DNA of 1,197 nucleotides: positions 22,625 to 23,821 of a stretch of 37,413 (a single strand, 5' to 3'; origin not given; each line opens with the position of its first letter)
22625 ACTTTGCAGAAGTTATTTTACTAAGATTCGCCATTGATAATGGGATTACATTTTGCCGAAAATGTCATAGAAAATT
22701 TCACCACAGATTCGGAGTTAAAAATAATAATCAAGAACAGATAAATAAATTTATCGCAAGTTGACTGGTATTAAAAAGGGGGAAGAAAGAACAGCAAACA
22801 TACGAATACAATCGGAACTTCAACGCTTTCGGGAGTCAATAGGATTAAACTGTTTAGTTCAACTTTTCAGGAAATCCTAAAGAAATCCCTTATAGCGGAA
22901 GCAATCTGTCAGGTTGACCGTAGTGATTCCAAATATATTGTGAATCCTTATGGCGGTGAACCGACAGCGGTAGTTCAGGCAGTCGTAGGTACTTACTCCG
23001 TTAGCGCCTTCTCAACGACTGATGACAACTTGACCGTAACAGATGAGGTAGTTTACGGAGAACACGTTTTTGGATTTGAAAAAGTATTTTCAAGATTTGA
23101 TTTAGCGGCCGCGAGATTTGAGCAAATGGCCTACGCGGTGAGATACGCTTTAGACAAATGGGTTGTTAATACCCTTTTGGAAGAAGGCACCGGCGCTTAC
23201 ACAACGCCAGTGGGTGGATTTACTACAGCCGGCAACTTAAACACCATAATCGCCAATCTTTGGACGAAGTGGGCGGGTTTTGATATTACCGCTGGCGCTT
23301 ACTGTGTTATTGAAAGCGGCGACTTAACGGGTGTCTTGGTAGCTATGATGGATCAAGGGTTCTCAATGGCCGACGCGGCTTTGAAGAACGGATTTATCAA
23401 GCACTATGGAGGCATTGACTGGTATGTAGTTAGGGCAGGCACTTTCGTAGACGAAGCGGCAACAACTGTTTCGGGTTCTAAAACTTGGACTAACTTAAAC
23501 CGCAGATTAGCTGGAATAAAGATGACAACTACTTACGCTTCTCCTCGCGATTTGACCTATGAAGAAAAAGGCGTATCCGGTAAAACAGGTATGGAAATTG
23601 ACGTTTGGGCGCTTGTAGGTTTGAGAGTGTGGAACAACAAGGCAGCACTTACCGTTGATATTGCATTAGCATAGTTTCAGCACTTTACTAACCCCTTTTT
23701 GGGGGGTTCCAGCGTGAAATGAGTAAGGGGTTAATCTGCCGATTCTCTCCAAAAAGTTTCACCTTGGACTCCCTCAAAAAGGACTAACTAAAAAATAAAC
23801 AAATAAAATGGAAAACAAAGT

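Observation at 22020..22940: Capsid gene has no usable start codon; a second self-promoted HNH cassette occupies the position where its 5' end should be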

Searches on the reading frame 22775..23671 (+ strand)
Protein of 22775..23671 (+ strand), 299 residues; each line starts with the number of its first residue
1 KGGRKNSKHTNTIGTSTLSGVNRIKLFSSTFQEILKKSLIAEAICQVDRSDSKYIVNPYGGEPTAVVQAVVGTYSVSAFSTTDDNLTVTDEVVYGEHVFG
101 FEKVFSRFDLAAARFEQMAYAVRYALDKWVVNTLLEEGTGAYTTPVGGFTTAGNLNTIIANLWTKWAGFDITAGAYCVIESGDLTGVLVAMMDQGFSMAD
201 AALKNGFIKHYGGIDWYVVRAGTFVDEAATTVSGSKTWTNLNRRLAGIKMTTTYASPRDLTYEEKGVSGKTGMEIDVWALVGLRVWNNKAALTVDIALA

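Call 5: search_protein_families(library=pfam, proteins=[window:22775-23671:+], max_evalue=0.1)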
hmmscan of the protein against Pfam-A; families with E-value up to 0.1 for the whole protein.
window:22775-23671:+ (299 aa): 0 families

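Call 6: search_protein_families(library=phrogs, proteins=[window:22775-23671:+], max_evalue=0.01)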
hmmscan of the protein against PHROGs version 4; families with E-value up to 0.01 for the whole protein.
window:22775-23671:+ (299 aa): 1 family
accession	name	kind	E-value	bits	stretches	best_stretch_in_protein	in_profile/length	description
phrog_267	-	head and packaging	1.1e-06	29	1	24-220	42-257/410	major head protein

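Call 7: search_dna_similar(query=window:22775-23671:+, collection=phages, mode=protein, max_rows=30, max_evalue=0.001)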
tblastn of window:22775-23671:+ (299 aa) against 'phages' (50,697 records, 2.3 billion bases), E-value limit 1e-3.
No match.

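Call 9: find_homologous_proteins(query=window:22775-23671:+, max_evalue=0.001)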
Query window:22775-23671:+ (299 aa): 936 proteins with E <= 0.001 among 3290 candidates; the best 120 are listed.
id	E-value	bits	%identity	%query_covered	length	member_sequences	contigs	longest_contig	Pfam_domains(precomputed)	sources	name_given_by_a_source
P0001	1.3e-156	539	100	82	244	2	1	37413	-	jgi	-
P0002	4.3e-139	481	77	97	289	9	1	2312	-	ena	-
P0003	7.8e-136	470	75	96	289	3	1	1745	-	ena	-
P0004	4.3e-128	445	71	96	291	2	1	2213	-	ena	-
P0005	9.5e-120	418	67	97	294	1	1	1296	-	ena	-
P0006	8.6e-119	414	66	96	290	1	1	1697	-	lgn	-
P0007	9.0e-106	372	61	96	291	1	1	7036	-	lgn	-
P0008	2.1e-105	370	61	97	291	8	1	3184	PF25209.3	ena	-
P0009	1.7e-98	348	60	89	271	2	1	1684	-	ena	-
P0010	2.7e-96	341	57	96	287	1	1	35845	-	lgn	-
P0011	2.2e-95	338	57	93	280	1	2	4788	-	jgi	jgi:hypothetical protein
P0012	2.4e-95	337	56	96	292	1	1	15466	PF25209.3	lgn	-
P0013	2.6e-95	337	57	97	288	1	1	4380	-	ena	-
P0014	3.3e-95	337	55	96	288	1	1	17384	-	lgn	-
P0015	3.6e-95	337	57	97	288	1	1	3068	-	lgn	-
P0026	8.1e-94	332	59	89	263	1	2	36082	-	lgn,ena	-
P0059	1.0e-91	326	59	87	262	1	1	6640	-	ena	-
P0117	2.9e-89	317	54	91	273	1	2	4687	-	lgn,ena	-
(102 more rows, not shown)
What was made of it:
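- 22802..23674 (+): Major capsid protein gene (290 codons plus the stop codon). A T7-like HK97 fold is inferred. 936 homologues of about 287-291 aa (call 9).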

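Call 12: find_related_loci(query=A1, collection=viral_contigs, flank=3000)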
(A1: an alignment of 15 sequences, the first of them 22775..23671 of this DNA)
Query A1 (299 aa) in viral_contigs; peptide patterns used: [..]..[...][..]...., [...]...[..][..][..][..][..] (x = any residue, [..] = any of these).
281 stretches matched a pattern; 224 encode a relative of the query (tblastn E <= 1e-3); the best 80 are kept; 80 distinct loci.
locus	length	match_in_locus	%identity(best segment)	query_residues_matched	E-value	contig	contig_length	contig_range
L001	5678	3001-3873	74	8-299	5e-142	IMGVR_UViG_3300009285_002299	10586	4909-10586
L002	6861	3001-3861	57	11-299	4e-102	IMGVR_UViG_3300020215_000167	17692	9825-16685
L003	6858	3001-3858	56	11-299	2e-101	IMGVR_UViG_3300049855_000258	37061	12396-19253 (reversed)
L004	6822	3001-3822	56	22-299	3e-100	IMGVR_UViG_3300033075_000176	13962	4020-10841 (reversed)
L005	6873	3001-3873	55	6-299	4e-100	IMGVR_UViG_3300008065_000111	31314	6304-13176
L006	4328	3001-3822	58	22-299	6e-100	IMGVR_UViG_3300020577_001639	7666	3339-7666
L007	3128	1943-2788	59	11-291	7e-102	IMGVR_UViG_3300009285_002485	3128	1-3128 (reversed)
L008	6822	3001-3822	56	22-299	1e-99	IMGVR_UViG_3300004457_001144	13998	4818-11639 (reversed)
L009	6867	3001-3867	55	9-299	3e-99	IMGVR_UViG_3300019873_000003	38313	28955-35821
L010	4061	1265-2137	55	8-299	2e-99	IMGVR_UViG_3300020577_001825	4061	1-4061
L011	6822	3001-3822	56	22-299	7e-99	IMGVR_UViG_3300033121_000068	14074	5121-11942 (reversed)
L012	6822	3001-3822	56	22-299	1e-98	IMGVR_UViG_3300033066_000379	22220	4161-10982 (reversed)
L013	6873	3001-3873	53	2-299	7e-98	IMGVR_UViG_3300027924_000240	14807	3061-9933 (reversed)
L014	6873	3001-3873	53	2-299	7e-98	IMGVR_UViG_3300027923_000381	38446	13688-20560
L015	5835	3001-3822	56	22-299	6e-98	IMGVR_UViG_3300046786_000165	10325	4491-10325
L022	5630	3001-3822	55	22-299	3e-95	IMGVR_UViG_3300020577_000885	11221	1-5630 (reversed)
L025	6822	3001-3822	55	22-299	6e-95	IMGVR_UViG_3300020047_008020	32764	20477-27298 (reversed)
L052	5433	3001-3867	52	9-299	1e-92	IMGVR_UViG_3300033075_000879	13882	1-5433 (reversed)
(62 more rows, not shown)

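Call 28: find_encoding_contigs(protein=P0026, flank=2500, max_places=3)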
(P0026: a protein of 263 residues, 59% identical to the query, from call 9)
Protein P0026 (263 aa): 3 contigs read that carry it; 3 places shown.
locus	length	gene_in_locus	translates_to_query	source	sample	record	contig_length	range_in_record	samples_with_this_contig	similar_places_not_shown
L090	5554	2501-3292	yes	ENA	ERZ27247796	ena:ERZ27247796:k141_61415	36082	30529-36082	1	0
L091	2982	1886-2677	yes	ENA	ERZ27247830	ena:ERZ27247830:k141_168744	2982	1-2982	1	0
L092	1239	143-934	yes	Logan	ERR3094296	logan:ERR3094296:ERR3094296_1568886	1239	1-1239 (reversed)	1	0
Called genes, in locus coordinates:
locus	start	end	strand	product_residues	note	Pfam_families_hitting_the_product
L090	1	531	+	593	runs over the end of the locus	-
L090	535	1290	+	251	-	PF00535:Glycos_transf_2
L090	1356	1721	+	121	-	-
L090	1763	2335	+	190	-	-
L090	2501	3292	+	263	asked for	-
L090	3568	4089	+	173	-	-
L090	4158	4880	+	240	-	-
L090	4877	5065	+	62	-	-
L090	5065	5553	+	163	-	?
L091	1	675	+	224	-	?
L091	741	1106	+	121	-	-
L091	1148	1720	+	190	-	-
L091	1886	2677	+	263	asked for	-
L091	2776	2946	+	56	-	-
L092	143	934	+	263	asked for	-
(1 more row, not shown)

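Call 29: find_encoding_contigs(protein=P0059, flank=2500, max_places=3)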
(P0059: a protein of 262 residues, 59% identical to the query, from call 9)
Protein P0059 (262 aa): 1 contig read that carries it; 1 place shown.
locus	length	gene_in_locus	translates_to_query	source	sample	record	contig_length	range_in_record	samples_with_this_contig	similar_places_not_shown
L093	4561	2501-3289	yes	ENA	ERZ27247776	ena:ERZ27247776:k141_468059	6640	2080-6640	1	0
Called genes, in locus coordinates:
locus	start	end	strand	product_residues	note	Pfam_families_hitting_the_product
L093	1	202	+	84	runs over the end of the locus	PF00535:Glycos_transf_2 (faint)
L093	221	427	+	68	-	-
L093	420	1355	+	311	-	PF00535:Glycos_transf_2 (weak)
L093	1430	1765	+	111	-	-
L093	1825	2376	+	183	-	-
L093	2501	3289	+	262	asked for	-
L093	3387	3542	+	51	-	-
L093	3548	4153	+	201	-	-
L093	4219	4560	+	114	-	?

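Call 30: find_encoding_contigs(protein=P0117, flank=2500, max_places=3)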
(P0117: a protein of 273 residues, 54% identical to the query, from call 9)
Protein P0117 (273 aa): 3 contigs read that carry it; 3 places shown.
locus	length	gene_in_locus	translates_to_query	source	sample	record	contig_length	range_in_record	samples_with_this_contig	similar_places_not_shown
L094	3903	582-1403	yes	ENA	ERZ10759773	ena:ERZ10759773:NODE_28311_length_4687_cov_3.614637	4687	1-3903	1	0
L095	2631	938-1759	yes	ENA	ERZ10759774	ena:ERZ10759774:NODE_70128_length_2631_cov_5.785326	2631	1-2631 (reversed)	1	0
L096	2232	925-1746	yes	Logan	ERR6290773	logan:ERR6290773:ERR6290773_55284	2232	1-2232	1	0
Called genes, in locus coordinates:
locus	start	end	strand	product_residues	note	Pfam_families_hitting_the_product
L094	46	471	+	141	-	-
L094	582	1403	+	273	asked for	-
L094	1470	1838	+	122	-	-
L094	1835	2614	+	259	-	-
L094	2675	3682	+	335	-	-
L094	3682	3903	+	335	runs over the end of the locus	?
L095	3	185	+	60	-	?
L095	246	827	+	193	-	-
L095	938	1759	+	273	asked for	-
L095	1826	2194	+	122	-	-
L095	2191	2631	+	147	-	?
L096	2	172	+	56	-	?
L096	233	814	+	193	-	-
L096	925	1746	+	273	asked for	-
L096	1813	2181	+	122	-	-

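Call 31: find_encoding_contigs(protein=P0002, flank=2500, max_places=3)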
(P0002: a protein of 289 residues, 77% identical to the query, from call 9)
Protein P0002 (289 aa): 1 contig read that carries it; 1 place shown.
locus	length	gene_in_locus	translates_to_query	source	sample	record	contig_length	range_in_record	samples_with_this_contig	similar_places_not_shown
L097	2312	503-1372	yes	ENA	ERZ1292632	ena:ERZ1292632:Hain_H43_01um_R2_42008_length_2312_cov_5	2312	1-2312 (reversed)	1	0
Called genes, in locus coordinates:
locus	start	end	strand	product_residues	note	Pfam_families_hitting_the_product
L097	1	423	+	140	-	?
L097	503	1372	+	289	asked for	-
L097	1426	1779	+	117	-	-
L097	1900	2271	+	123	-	-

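Call 35: find_related_loci(query=window:22802-23671:+, collection=metagenome_contigs, flank=2000)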
Query window:22802-23671:+ (290 aa) in metagenome_contigs; peptide patterns used: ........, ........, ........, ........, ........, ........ (x = any residue, [..] = any of these).
191 stretches matched a pattern; 4 encode a relative of the query (tblastn E <= 1e-3); 4 distinct loci.
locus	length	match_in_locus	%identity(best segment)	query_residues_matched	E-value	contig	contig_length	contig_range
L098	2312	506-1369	77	2-290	6e-158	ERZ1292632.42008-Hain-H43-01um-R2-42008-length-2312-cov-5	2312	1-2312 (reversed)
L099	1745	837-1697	75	2-289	2e-156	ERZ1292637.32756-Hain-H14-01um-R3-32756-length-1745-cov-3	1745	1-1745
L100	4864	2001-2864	76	2-290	5e-143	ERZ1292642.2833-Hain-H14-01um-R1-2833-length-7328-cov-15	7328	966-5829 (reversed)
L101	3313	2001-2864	76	2-290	2e-145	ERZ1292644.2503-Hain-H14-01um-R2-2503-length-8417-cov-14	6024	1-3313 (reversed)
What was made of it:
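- Tried and rejected: The metagenome scan found only 75-77% relatives (call 35).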

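Call 49: find_related_loci(query=L022:2980-3822:+, collection=viral_contigs, flank=1500)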
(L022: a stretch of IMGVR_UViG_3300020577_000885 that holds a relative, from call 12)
Query L022:2980-3822:+ (281 aa) in viral_contigs; peptide patterns used: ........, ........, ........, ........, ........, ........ (x = any residue, [..] = any of these).
58 stretches matched a pattern; 54 encode a relative of the query (tblastn E <= 1e-3); 53 distinct loci.
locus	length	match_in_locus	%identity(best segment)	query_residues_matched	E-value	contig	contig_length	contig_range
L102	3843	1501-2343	100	1-281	0e+0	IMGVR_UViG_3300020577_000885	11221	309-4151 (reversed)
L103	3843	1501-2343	98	1-281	0e+0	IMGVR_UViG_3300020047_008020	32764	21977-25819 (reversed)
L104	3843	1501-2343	93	1-281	0e+0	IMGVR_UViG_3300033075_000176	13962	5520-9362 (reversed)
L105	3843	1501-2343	88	1-281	9e-172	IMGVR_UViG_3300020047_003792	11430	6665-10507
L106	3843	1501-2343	86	1-281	2e-169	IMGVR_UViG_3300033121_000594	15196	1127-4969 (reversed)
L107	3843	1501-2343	86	1-281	1e-168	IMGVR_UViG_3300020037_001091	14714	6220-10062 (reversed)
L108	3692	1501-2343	86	1-281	6e-171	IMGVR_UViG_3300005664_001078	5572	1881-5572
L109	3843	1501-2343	86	1-281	2e-169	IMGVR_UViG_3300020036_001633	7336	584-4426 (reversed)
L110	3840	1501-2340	85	2-281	3e-167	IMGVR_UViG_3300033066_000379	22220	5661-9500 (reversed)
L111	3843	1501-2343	86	1-281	3e-166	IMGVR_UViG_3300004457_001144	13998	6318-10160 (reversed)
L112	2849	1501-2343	85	1-281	7e-170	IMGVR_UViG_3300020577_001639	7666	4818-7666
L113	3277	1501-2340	84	2-281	3e-168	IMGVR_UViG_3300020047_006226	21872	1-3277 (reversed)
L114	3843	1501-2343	84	1-281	7e-165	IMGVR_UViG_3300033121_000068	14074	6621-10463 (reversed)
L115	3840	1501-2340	84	2-281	1e-164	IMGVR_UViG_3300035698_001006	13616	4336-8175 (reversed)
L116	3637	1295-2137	84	1-281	2e-168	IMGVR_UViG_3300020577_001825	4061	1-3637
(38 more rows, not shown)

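Call 50: find_related_loci(query=L052:3007-3867:+, collection=viral_contigs, flank=1500)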
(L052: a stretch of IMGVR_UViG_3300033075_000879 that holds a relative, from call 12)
Query L052:3007-3867:+ (287 aa) in viral_contigs; peptide patterns used: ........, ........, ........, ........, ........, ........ (x = any residue, [..] = any of these).
36 stretches matched a pattern; 12 encode a relative of the query (tblastn E <= 1e-3); 12 distinct loci.
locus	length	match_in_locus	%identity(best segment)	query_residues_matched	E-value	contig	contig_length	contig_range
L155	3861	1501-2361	100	1-287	0e+0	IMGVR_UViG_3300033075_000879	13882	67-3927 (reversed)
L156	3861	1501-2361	79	1-287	2e-158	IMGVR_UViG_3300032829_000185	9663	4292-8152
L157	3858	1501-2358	74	1-287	9e-147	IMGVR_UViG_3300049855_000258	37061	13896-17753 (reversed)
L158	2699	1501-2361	73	1-287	1e-145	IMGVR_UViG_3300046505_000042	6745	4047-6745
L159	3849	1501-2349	68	3-287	4e-132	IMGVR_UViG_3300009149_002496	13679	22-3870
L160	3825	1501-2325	63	12-287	8e-121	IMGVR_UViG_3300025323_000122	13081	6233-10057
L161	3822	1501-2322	63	13-287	3e-117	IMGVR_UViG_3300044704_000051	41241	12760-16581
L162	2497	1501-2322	62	13-287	2e-117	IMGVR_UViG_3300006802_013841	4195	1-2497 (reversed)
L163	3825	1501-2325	63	9-283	6e-115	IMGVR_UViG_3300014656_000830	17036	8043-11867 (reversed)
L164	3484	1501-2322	63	13-287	6e-115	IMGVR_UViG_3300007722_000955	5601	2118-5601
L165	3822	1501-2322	63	13-287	1e-115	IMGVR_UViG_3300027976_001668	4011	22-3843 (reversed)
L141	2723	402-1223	63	13-287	6e-116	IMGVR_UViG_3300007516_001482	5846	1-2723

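Call 53: find_related_loci(query=A1, collection=genome_contigs, flank=1500)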
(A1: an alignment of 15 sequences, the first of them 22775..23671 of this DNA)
Query A1 (299 aa) in genome_contigs; peptide patterns used: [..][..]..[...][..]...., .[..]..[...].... (x = any residue, [..] = any of these).
58 stretches matched a pattern; 20 encode a relative of the query (tblastn E <= 1e-3); 20 distinct loci.
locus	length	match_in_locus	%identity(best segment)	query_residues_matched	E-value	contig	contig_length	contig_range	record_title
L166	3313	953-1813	55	11-299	2e-98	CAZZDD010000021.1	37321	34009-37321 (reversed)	MAG TPA_asm: uncultured Candidatus Peribacteria bacterium isolate SRP329715_co2_201 genome assembly, contig: NODE_2343_l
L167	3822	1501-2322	55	22-299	8e-97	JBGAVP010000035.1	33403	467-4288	MAG: Chitinophagales bacterium isolate MAG_AAO_H10.2 AAOH10-2_opera_contig_4521, whole genome shotgun sequence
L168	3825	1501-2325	53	22-299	5e-93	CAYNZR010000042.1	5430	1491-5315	MAG TPA_asm: uncultured Candidatus Saccharibacteria bacterium isolate SRP278252_co1_103 genome assembly, contig: NODE_29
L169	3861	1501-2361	50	5-298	5e-90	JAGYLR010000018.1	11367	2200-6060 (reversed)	Bacterium isolate M50B98 18, whole genome shotgun sequence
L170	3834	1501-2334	50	23-299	7e-87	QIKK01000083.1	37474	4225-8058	MAG: Candidatus Saccharibacteria bacterium isolate SZUA-47 Ga0063293_10000427, whole genome shotgun sequence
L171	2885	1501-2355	53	8-299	1e-86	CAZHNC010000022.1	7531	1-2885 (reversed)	MAG TPA_asm: uncultured Candidatus Saccharibacteria bacterium isolate SRP220891_co5_60 genome assembly, contig: NODE_832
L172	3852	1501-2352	51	11-299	1e-86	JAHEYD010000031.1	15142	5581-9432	MAG: Nitrosotalea sp. isolate nzgw12 NODE_726_length_15143_cov_75.072028, whole genome shotgun sequence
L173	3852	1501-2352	51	11-299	1e-86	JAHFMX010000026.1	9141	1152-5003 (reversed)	MAG: bacterium isolate nzgw467 NODE_8636_length_9142_cov_60.781621, whole genome shotgun sequence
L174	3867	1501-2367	52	9-299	6e-86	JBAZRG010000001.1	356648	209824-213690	MAG: Candidatus Paceibacterota bacterium isolate SO_2017_GW1_142 NODE_213_length_356648_cov_3.206437_OW334_2017, whole g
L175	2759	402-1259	48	7-299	5e-86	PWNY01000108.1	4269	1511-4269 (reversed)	MAG: Bacteroidales bacterium isolate CSSed10_347 CS-Sed10-C75562, whole genome shotgun sequence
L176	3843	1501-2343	48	11-298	3e-84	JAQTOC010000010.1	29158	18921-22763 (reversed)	MAG: Candidatus Nanoarchaeia archaeon isolate STA_79 NODE_3018_length_29158_cov_5.221246_Sandtown_A, whole genome shotgu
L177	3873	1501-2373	49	11-299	4e-84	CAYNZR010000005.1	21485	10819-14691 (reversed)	MAG TPA_asm: uncultured Candidatus Saccharibacteria bacterium isolate SRP278252_co1_103 genome assembly, contig: NODE_40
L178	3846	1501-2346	48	11-299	1e-81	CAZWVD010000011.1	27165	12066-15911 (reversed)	MAG TPA_asm: uncultured Gammaproteobacteria bacterium isolate SRP170004_co1_469 genome assembly, contig: NODE_2591_lengt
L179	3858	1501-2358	51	7-299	1e-81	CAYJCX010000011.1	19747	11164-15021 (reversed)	MAG TPA_asm: uncultured Candidatus Saccharibacteria bacterium isolate ERP123247_co1_12 genome assembly, contig: NODE_167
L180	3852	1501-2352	48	8-298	2e-81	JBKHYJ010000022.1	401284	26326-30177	MAG: Blastocatellia bacterium isolate NC_bin.3.orig k127_420074, whole genome shotgun sequence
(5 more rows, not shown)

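Call 56: search_solved_structures(query=A1, max_evalue=1)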
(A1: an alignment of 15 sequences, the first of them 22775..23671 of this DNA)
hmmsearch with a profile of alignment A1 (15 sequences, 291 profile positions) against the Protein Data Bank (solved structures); distinct sequences matched with E-value up to 1: 7.
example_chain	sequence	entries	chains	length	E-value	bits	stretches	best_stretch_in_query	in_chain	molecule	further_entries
9vvq_I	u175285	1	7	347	0.0072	18.8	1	72-126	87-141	Minor capsid protein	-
8i4l_D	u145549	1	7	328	0.043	16.3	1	62-151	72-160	The capsid protein(gp 19) of P-SCSP1u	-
2xd8_A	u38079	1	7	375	0.079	15.4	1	73-148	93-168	T7-LIKE CAPSID PROTEIN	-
4bml_A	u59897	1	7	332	0.1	15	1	73-141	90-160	MAJOR CAPSID PROTEIN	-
2xvr_A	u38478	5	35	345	0.28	13.6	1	73-148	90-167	MAJOR CAPSID PROTEIN 10A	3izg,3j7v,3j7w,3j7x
8p1g_B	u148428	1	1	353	0.51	12.7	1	189-240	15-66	Carbohydrate esterase family 16 protein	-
7ztn_B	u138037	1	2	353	0.81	12.1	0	189-240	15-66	Carbohydrate esterase family 16 protein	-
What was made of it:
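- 22802..23674 (+): Weak profile hits to T7-like capsid chains in the PDB (call 56).
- On T7-like (HK97-fold) major capsid protein: Profile hits to T7-like capsid chains are only E = 0.007-0.28 (call 56).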

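Call 57: search_protein_families(library=pfam, proteins=[P0008, L022:2387-2932:+, L025:2282-2935:+, L052:2452-2976:+], max_evalue=0.01)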
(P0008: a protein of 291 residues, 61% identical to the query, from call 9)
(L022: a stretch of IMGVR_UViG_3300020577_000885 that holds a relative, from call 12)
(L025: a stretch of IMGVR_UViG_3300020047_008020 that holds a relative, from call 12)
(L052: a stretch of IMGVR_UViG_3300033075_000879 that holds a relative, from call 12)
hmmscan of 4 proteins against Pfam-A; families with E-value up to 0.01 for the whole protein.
P0008 (291 aa): 0 families

L022:2387-2932:+ (182 aa): 1 family
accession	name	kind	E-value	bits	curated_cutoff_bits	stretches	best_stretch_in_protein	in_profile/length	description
PF22034.2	B129_C2H2-zf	-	0.0031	18.2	27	0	44-53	1-10/22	Uncharacterized protein B-129, C2H2 zinc finger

L025:2282-2935:+ (218 aa): 3 families
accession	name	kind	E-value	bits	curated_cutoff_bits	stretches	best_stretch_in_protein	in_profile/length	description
PF01844.29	HNH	-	1.4e-10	41.6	21.4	1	165-209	1-46/47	HNH endonuclease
PF14279.12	HNH_5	-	2.3e-09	37.5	27.5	1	165-210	1-46/56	HNH endonuclease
PF13912.12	zf-C2H2_6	-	0.00021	21.6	25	0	5-19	4-18/27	C2H2-type zinc finger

L052:2452-2976:+ (175 aa): 3 families
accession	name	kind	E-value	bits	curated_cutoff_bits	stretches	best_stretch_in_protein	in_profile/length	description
PF01844.29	HNH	-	3e-06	27.7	21.4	1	117-159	1-44/47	HNH endonuclease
PF07460.16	NUMOD3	-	4.4e-05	23.8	20.4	0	62-85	1-24/37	NUMOD3 motif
PF13391.12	HNH_2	-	0.0012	19.1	21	1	117-161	1-60/66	HNH endonuclease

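Call 63: find_encoding_contigs(protein=P0001, flank=1200, max_places=6)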
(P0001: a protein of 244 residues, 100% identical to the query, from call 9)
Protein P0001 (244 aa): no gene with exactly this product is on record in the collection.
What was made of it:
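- It is a single-base transition in a metagenome contig, and no second assembly of this exact phage was found (calls 35, 63).
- Tried and rejected: The exact 244-aa product is not on record elsewhere (call 63).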
